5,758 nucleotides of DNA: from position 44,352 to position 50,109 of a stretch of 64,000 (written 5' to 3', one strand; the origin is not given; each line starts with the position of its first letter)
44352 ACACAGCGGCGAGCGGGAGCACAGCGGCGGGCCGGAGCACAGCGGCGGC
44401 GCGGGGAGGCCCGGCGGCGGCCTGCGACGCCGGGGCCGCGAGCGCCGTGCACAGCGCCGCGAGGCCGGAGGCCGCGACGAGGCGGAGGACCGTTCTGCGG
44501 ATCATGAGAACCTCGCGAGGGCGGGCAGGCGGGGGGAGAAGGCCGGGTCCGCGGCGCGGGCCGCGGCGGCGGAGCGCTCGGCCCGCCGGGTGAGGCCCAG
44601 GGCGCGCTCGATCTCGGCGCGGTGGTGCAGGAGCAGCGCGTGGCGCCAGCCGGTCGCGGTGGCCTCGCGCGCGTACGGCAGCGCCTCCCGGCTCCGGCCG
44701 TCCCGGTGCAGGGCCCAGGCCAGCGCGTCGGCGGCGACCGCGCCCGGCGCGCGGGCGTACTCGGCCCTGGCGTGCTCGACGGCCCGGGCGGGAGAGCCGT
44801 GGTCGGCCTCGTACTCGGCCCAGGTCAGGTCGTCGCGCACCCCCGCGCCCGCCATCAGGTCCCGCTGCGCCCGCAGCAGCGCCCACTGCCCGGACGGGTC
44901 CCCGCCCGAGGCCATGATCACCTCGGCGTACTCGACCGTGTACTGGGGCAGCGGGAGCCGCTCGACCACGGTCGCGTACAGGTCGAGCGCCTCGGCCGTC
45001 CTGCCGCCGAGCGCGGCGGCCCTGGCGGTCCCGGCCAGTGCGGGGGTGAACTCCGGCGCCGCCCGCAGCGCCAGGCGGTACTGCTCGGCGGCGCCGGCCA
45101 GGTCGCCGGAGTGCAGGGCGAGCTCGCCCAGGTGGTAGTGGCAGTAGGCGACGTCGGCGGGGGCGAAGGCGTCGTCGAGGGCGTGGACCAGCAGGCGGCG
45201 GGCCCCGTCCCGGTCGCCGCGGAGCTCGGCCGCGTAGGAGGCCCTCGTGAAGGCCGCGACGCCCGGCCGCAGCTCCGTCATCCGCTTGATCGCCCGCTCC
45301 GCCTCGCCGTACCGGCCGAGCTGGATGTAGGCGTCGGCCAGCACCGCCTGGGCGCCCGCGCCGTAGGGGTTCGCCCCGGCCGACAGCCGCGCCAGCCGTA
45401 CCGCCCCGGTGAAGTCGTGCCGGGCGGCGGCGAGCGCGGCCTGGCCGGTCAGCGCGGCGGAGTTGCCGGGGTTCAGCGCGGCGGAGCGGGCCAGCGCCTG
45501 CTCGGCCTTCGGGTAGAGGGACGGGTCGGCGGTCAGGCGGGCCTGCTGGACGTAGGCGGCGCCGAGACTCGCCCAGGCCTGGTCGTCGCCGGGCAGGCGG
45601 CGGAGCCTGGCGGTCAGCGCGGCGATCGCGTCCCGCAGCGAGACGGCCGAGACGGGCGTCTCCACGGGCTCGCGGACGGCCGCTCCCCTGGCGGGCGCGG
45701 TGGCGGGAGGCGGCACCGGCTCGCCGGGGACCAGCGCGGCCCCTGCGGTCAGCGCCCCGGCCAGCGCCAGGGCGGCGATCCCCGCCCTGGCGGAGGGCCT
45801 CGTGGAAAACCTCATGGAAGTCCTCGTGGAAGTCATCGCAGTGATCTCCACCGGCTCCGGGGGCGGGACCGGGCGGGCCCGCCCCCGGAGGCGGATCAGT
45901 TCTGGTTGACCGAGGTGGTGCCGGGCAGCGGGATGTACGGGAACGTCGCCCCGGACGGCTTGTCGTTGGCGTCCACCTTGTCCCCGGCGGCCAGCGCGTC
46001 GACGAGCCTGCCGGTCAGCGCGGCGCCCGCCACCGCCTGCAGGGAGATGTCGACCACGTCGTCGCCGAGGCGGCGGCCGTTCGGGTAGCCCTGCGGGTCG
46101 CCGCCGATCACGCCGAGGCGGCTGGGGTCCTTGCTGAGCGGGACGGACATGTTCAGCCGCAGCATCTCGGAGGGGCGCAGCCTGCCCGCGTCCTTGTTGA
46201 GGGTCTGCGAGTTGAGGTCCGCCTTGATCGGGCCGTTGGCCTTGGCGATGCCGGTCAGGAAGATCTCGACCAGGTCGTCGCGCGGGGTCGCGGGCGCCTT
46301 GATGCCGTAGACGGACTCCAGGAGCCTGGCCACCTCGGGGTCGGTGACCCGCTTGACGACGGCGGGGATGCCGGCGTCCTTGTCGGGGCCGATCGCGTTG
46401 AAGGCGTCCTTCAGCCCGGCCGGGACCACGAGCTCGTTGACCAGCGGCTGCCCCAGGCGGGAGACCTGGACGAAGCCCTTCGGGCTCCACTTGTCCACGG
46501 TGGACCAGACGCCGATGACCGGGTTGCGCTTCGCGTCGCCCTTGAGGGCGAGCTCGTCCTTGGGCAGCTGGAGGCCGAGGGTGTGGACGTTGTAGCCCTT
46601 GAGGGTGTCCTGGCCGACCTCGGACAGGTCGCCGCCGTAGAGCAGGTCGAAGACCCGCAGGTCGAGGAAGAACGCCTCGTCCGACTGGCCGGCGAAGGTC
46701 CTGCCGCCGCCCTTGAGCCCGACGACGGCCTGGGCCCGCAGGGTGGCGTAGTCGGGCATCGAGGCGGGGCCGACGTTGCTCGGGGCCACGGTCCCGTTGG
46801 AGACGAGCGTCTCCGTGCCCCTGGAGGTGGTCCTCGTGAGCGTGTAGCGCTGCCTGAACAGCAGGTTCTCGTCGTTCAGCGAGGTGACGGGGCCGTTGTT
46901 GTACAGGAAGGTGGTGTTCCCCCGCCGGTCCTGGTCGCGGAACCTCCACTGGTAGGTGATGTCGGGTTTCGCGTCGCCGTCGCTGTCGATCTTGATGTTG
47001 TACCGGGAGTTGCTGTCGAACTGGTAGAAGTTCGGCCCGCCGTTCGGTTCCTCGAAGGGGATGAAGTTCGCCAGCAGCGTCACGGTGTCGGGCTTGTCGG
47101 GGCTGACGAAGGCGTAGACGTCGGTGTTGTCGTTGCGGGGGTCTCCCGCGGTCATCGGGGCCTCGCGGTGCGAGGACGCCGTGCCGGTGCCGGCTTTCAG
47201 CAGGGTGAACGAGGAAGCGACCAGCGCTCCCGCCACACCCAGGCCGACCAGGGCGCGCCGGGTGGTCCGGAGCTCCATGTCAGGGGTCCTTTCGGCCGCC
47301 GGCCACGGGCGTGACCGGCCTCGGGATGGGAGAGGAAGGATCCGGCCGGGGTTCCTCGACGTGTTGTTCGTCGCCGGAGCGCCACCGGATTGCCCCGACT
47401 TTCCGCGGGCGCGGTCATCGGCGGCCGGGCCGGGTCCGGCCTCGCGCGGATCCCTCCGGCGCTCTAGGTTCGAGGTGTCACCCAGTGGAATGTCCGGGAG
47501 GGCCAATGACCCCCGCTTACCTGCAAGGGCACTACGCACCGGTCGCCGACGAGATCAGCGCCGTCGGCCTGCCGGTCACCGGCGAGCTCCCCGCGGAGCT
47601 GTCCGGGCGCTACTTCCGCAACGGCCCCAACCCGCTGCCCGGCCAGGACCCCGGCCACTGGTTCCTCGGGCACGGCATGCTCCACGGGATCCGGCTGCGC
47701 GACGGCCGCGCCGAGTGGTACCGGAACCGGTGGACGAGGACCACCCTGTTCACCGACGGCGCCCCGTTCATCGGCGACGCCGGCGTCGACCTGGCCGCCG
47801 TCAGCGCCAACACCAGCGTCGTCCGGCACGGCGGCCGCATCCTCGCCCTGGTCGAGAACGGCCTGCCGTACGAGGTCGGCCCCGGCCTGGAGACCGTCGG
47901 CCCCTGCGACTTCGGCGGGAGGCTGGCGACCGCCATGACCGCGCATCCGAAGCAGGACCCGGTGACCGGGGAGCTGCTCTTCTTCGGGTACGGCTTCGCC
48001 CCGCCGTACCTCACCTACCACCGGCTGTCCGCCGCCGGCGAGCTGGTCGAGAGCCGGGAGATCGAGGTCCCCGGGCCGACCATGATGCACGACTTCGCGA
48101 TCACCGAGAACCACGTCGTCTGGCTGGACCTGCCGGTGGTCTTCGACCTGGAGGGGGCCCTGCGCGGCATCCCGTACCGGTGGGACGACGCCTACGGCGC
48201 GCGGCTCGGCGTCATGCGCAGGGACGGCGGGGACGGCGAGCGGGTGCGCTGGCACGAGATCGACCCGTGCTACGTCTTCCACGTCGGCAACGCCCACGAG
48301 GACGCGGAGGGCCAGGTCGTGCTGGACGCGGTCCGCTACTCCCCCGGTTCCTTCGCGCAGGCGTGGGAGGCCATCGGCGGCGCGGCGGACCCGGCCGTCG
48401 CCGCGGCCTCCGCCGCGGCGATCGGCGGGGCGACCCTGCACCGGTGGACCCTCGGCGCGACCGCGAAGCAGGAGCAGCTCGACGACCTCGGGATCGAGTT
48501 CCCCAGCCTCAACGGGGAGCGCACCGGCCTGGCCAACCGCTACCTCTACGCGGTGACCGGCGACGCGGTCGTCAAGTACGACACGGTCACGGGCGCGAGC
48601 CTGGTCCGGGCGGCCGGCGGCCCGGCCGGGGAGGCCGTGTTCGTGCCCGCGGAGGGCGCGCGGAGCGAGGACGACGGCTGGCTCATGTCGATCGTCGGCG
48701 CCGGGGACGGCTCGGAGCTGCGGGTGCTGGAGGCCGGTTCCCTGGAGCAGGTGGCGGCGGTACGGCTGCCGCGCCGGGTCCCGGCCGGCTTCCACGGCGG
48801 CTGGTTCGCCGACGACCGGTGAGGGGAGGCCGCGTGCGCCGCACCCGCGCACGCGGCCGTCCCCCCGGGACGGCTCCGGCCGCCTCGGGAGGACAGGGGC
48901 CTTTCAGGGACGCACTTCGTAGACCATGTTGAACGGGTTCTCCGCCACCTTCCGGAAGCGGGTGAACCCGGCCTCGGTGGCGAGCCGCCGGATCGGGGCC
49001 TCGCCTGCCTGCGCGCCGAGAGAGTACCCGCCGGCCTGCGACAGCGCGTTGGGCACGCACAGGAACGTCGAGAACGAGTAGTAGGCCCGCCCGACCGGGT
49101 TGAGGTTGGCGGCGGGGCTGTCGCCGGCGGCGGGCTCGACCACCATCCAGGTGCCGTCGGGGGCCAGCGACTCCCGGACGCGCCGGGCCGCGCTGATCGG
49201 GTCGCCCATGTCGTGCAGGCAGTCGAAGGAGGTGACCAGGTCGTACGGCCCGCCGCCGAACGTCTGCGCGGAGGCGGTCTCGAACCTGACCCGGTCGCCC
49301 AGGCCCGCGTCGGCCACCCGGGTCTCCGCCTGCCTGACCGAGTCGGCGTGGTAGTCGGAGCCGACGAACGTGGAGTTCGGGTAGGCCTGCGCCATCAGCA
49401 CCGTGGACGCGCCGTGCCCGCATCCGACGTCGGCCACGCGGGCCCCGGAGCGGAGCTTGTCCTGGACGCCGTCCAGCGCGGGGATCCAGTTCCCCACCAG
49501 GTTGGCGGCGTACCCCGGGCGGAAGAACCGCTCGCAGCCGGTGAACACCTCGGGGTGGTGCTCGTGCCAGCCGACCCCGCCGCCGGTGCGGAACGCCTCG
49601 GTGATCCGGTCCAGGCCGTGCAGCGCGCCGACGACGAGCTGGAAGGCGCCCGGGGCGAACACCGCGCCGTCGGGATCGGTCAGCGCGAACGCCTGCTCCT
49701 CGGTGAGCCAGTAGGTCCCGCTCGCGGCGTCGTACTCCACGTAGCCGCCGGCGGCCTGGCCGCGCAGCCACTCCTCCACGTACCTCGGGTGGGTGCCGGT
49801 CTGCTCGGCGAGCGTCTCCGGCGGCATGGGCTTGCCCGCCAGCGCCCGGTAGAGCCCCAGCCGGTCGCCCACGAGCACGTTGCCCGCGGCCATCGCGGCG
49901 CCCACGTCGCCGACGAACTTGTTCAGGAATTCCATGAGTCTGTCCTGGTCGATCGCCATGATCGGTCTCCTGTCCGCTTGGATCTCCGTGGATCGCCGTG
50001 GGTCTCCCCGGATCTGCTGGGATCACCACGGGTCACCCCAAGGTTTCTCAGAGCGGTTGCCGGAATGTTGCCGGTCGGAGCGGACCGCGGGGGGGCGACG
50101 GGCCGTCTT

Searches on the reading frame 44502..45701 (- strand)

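Call 59: search_protein_families(library=pfam, proteins=[window:44502-45701:-], max_evalue=0.00001)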
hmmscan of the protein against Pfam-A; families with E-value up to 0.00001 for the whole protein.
window:44502-45701:- (399 aa): 5 families
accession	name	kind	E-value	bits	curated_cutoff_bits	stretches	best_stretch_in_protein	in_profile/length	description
PF13428.12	TPR_14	-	1e-09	38.5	23.5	0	117-150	3-36/44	Tetratricopeptide repeat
PF13181.12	TPR_8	-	2.1e-08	34.1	25.7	0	117-146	3-32/34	Tetratricopeptide repeat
PF14559.12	TPR_19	-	6.1e-08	33.3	25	0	92-147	2-57/68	Tetratricopeptide repeat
PF07719.23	TPR_2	-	1.7e-06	28.1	27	0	185-217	1-33/34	Tetratricopeptide repeat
PF00515.34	TPR_1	-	6.5e-06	26.2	27.8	0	121-146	7-32/34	Tetratricopeptide repeat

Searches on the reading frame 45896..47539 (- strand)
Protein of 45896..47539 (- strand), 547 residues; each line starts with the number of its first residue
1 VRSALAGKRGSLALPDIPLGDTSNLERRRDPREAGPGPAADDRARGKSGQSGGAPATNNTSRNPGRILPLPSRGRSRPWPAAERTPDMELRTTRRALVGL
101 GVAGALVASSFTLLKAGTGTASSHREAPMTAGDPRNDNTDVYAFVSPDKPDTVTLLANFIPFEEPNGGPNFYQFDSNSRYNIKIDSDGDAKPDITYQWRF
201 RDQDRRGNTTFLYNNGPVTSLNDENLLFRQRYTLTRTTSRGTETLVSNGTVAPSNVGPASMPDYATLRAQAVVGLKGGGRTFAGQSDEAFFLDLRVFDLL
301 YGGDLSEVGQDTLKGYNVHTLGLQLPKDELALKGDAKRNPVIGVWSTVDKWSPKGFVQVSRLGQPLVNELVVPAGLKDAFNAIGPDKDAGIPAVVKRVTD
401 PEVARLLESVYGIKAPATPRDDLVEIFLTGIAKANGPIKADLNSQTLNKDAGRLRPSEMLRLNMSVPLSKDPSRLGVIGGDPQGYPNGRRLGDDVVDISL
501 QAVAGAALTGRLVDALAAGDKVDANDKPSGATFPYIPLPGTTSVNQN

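Call 59: search_protein_families(library=pfam, proteins=[window:45896-47539:-], max_evalue=0.00001)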
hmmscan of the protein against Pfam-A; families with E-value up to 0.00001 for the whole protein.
window:45896-47539:- (547 aa): 1 family
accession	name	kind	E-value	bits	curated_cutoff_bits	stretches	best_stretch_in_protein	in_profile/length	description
PF14224.11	DUF4331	-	1.8e-150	502.3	27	1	122-539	1-421/421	Domain of unknown function (DUF4331)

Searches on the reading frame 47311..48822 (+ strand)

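Call 4: search_protein_families(library=pfam, proteins=[window:47311-48822:+], max_evalue=0.01)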
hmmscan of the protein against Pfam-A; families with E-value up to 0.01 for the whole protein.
window:47311-48822:+ (503 aa): 1 family
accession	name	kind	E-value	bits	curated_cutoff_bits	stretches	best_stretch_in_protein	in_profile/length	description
PF03055.21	RPE65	-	7.8e-109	365.3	27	1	75-499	1-468/469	Retinal pigment epithelial membrane protein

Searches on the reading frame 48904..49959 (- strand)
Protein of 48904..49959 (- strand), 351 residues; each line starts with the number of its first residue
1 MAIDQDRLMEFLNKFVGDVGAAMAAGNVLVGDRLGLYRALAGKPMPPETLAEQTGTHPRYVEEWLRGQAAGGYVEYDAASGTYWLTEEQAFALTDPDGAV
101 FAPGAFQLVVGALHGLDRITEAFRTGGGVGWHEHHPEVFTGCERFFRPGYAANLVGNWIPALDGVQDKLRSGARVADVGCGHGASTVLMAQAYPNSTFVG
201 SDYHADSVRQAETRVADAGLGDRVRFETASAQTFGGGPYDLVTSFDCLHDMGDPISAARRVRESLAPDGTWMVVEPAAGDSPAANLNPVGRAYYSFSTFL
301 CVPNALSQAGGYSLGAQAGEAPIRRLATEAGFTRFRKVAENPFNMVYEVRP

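Call 4: search_protein_families(library=pfam, proteins=[window:48904-49959:-], max_evalue=0.01)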
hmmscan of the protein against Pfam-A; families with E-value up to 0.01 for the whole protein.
window:48904-49959:- (351 aa): 14 families
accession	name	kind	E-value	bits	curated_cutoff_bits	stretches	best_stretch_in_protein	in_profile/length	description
PF13847.12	Methyltransf_31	-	3e-16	59.9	27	1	170-277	2-113/145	Methyltransferase domain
PF08242.18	Methyltransf_12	-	5.4e-16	59.6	30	1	177-270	2-97/98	Methyltransferase domain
PF13649.12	Methyltransf_25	-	2.5e-14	54.1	27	1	175-269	1-97/97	Methyltransferase domain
PF13489.12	Methyltransf_23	-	3.9e-13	49.9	27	1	166-280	17-123/164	Methyltransferase domain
PF21320.3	HTH_65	-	4.9e-12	46.3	24.1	1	28-94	7-74/75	Rv2258c-like winged HTH domain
PF08241.18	Methyltransf_11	-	1.3e-11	45.4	21.2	1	177-271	2-93/95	Methyltransferase domain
PF02390.23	Methyltransf_4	-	8.5e-06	25.8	24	1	175-218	5-48/173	Putative methyltransferase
PF12847.13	Methyltransf_18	-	1.2e-05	25.8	27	1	163-228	6-71/151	Methyltransferase domain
PF02353.26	CMAS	-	1.7e-05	24.7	27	1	168-253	59-142/273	Mycolic acid cyclopropane synthetase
PF05175.20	MTS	-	1.9e-05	24.8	23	1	172-250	32-110/170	Methyltransferase small domain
PF00891.24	Methyltransf_2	-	5.8e-05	23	22.3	1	169-288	60-179/210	O-methyltransferase domain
PF13578.12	Methyltransf_24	-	0.0001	23.6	26.3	1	178-272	3-101/105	Methyltransferase domain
PF01209.24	Ubie_methyltran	-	0.0005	19.9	20.1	1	170-277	46-155/233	ubiE/COQ5 methyltransferase family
PF01135.25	PCMT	-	0.0015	18.8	20.3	1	168-226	70-128/210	Protein-L-isoaspartate(D-aspartate) O-methyltransferase (PCMT)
